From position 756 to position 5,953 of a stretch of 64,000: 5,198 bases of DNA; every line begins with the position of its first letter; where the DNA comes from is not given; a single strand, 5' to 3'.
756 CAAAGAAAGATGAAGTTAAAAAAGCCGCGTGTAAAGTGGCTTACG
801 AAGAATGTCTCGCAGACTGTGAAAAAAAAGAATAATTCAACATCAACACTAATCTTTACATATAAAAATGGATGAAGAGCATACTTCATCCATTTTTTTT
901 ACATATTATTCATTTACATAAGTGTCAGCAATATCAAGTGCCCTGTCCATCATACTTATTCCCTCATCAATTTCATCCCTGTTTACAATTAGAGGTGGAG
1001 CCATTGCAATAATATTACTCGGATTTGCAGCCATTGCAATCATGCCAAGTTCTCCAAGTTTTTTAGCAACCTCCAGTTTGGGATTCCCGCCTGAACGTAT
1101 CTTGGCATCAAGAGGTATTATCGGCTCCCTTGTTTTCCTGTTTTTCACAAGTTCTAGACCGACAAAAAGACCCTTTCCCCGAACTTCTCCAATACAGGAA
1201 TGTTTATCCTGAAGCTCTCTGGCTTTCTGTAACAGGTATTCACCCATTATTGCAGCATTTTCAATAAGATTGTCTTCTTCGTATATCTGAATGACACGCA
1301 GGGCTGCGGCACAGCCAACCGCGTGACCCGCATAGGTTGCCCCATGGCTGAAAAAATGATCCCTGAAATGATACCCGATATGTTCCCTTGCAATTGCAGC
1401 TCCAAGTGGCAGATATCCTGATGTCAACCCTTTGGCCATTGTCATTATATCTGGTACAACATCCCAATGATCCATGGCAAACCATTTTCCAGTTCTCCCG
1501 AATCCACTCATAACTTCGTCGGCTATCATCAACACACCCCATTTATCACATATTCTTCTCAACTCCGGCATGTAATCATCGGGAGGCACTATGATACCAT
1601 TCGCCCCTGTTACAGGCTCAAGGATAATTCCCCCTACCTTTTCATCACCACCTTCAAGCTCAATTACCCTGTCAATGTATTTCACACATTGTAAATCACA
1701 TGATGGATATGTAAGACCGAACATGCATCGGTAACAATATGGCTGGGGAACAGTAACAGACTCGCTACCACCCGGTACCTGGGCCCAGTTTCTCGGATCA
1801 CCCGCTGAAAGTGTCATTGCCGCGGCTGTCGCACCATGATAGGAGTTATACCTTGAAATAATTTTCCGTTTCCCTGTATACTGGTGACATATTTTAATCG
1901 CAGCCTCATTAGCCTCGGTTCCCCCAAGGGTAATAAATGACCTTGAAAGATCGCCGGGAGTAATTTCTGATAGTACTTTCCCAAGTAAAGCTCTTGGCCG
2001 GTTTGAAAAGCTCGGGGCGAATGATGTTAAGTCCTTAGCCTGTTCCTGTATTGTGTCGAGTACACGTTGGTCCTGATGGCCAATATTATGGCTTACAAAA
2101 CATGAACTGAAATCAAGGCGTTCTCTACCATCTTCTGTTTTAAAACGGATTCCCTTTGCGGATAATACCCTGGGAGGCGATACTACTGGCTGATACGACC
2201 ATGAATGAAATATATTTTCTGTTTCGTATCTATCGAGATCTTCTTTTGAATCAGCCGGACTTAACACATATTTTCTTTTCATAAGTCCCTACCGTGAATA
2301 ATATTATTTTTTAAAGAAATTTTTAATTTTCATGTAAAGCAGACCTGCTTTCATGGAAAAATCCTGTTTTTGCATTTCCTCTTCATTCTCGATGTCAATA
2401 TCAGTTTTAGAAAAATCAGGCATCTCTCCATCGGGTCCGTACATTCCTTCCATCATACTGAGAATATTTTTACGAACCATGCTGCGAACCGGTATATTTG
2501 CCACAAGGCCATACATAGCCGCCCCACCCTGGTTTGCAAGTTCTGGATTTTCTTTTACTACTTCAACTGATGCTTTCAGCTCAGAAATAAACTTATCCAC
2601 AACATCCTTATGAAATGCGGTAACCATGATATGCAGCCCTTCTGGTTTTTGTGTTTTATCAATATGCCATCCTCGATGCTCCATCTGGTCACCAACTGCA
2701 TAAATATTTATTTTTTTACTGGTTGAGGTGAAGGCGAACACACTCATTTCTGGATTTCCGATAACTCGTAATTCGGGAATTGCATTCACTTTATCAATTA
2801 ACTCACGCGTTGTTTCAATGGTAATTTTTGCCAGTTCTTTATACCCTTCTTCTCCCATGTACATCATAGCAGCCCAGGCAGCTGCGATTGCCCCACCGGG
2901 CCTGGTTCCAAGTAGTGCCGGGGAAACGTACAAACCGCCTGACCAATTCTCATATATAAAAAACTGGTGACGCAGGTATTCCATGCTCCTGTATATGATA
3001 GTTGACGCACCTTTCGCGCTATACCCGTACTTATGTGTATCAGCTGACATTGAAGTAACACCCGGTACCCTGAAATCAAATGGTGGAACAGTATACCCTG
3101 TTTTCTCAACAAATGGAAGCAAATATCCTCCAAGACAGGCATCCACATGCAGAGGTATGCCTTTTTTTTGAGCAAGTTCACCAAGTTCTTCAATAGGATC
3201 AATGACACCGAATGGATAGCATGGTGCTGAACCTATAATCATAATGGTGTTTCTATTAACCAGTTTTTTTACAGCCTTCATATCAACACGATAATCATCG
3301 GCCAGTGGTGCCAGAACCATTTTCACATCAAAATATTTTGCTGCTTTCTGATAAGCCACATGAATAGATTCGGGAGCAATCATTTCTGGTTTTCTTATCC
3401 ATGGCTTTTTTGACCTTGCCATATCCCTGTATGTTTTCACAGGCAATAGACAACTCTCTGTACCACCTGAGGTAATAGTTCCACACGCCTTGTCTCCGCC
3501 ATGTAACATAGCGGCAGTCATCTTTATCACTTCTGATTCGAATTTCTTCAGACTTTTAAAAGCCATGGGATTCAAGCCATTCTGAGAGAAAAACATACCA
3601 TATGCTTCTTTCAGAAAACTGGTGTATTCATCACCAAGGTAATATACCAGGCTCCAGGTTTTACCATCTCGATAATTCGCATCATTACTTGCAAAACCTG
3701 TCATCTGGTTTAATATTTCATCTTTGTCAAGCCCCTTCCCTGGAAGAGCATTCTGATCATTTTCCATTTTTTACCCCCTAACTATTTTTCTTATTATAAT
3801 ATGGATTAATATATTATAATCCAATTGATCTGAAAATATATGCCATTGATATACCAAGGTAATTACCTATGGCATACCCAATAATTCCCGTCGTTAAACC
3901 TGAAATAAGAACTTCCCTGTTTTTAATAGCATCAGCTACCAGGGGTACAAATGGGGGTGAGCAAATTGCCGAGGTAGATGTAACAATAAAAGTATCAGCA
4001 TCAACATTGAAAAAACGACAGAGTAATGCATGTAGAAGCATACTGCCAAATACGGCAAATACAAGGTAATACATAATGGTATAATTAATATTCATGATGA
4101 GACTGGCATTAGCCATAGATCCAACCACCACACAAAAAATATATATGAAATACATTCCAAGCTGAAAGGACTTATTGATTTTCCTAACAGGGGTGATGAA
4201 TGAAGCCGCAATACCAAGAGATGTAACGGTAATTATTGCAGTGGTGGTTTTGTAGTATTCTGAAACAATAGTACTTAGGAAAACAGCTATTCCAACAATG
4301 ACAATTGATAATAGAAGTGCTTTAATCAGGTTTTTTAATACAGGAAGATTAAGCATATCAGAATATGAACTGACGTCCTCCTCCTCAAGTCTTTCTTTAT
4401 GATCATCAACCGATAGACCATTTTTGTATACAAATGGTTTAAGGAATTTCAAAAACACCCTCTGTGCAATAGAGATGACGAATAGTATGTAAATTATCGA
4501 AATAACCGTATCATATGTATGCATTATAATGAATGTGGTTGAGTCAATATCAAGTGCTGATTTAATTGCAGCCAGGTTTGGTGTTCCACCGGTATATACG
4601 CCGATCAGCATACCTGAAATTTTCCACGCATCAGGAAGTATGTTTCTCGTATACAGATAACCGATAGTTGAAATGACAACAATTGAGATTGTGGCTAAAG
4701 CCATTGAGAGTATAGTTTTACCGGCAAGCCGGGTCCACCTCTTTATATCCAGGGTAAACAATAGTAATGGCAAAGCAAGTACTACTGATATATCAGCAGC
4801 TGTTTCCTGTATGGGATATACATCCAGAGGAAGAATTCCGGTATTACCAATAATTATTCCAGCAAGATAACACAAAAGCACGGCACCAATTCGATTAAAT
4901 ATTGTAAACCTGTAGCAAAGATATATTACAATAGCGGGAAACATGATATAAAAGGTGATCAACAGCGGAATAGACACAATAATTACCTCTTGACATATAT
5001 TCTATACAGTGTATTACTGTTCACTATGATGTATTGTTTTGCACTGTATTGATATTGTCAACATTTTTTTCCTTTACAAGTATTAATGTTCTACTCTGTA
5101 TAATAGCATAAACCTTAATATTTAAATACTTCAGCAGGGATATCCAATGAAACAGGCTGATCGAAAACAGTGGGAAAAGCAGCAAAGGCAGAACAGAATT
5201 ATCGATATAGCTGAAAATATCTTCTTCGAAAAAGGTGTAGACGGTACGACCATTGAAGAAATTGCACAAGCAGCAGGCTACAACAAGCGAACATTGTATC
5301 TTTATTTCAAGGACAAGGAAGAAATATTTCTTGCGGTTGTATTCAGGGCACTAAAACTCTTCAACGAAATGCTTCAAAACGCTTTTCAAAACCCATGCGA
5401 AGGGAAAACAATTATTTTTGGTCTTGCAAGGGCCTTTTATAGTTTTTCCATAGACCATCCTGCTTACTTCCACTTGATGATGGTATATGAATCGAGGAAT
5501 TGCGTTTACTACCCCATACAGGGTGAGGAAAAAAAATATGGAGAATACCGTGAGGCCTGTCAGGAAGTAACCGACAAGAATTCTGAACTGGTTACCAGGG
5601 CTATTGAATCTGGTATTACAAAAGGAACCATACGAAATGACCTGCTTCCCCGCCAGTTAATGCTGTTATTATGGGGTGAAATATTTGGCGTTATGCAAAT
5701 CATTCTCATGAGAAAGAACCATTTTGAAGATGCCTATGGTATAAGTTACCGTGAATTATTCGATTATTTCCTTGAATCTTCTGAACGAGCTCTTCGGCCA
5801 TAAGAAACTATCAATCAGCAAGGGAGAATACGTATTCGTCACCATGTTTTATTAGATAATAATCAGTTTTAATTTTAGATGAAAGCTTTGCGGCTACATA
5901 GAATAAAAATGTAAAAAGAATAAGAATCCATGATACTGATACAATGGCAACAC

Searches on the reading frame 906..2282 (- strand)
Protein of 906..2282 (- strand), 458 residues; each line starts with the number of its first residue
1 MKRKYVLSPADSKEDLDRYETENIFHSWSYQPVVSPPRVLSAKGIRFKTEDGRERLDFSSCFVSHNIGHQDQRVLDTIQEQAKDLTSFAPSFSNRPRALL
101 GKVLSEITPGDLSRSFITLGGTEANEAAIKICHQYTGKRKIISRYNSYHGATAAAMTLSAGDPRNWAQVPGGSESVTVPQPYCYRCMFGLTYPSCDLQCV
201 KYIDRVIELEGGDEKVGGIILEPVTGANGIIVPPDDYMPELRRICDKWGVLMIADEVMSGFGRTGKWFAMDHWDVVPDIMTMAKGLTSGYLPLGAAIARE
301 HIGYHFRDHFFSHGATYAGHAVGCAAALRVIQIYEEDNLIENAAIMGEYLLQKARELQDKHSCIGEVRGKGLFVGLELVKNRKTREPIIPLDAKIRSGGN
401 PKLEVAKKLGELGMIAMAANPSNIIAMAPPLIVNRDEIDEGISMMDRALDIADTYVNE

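Call 65: search_protein_families(library=pfam, proteins=[window:906-2282:-], max_evalue=0.000001)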
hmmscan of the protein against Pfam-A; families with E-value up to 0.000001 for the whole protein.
window:906-2282:- (458 aa): 1 family
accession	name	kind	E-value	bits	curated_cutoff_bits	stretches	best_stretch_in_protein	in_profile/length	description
PF00202.27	Aminotran_3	-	9.3e-92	308.2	30.5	1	41-449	15-403/403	Aminotransferase class-III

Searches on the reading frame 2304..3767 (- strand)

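Call 65: search_protein_families(library=pfam, proteins=[window:2304-3767:-], max_evalue=0.000001)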
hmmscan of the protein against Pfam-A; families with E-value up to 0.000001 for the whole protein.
window:2304-3767:- (487 aa): 2 families
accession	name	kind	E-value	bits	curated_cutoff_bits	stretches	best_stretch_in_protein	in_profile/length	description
PF00282.25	Pyridoxal_deC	-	2.3e-21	76.4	27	1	75-346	79-372/375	Pyridoxal-dependent decarboxylase conserved domain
PF00266.25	Aminotran_5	-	1.9e-10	40.7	21.5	1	86-211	54-177/371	Aminotransferase class-V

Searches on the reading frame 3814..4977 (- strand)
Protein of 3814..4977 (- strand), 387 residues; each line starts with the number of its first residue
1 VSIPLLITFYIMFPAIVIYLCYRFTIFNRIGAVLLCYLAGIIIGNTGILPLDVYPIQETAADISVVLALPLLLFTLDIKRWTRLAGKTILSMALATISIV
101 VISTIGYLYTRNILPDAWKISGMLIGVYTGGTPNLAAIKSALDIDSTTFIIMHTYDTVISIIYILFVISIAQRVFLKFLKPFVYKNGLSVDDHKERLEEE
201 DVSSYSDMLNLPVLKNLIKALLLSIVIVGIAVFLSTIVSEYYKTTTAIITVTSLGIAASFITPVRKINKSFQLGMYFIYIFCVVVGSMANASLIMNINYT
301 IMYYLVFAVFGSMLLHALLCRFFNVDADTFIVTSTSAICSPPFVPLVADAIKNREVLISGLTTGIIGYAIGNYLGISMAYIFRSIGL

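Call 65: search_protein_families(library=pfam, proteins=[window:3814-4977:-], max_evalue=0.000001)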
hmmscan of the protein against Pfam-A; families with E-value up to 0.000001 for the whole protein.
window:3814-4977:- (387 aa): 1 family
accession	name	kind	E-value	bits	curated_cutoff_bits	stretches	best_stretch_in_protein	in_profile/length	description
PF05684.17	DUF819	-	4.5e-44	151.5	27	1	14-384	7-378/379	Protein of unknown function (DUF819)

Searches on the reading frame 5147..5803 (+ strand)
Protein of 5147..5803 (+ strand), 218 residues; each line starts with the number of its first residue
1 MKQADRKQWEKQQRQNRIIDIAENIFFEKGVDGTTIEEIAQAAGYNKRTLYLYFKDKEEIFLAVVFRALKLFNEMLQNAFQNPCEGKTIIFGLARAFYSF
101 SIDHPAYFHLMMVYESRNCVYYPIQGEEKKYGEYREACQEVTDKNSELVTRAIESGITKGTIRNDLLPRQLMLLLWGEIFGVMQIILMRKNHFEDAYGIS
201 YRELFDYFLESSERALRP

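Call 65: search_protein_families(library=pfam, proteins=[window:5147-5803:+], max_evalue=0.000001)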
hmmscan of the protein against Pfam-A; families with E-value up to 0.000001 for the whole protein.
window:5147-5803:+ (218 aa): 1 family
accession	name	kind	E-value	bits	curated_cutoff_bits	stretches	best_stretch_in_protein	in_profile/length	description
PF00440.29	TetR_N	-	2.3e-16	59.7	24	1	18-64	1-47/47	Bacterial regulatory proteins, tetR family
